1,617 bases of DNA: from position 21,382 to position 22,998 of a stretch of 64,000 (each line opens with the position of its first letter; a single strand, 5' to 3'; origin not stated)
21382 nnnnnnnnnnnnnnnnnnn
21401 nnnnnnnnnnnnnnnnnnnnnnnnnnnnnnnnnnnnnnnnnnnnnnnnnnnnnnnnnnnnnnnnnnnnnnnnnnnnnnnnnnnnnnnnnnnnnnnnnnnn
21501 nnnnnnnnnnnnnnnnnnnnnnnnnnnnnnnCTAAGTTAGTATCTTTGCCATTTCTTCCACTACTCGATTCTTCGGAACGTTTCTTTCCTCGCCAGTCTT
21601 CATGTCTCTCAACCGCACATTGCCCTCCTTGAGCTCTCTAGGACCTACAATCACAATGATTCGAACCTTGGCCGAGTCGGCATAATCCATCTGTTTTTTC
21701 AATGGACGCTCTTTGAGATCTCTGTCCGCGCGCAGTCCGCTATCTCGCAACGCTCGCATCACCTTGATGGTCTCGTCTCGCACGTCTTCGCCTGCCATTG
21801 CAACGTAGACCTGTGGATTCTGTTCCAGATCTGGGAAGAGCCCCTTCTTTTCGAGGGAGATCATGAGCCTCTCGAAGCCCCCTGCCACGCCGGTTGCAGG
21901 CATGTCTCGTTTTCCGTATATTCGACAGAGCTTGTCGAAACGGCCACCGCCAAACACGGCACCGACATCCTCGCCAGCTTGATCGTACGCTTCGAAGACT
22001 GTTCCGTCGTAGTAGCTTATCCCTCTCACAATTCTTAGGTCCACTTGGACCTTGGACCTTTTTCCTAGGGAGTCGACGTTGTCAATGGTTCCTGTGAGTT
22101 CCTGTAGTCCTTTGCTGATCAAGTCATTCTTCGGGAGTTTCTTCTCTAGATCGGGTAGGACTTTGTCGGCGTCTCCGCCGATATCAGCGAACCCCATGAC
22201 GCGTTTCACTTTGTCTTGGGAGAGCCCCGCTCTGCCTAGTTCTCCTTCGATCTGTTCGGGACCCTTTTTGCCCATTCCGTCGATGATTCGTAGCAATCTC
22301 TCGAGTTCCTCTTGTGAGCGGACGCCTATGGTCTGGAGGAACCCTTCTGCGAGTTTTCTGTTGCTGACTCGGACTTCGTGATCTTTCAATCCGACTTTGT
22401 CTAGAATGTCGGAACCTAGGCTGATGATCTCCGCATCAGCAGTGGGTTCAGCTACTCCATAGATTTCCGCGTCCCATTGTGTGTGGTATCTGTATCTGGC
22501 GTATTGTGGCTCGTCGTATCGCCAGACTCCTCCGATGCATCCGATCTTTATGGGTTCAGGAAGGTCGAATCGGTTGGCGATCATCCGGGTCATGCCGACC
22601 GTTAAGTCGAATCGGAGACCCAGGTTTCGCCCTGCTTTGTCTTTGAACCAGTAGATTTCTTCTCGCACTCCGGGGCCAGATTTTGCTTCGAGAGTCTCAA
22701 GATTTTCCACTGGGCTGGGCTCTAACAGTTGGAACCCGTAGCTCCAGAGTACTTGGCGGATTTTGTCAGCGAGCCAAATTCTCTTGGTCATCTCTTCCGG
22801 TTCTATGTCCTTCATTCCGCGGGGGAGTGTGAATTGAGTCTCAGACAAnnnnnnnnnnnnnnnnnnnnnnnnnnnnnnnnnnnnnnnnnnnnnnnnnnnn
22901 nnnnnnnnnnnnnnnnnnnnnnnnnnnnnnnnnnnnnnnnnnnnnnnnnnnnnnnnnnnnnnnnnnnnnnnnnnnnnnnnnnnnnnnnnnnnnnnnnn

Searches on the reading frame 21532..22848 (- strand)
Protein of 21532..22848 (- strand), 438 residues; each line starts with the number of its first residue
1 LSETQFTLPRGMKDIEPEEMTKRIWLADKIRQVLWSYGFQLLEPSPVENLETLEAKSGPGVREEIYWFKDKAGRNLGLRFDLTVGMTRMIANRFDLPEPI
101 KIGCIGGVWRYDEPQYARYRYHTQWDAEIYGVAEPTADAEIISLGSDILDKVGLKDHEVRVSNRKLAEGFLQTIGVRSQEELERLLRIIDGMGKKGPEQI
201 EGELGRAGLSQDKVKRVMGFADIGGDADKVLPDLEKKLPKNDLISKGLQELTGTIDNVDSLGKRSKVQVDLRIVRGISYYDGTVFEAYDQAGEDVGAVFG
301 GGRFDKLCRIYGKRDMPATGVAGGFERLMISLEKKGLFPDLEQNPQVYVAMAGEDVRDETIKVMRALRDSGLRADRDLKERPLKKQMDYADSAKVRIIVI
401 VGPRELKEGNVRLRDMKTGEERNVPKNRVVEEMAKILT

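Call 16: search_protein_families(library=pfam, proteins=[window:21532-22848:-])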
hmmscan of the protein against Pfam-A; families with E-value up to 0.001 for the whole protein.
window:21532-22848:- (438 aa): 3 families
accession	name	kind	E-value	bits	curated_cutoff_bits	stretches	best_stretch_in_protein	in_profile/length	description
PF13393.11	tRNA-synt_His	-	4.7e-51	174.3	25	1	11-326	1-306/308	Histidyl-tRNA synthetase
PF03129.25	HGTP_anticodon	-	2e-17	63.5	21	1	346-435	1-93/94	Anticodon binding domain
PF00587.30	tRNA-synt_2b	-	1.1e-06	29.3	29.3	1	66-290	1-123/179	tRNA synthetase class II core domain (G, H, P, S and T)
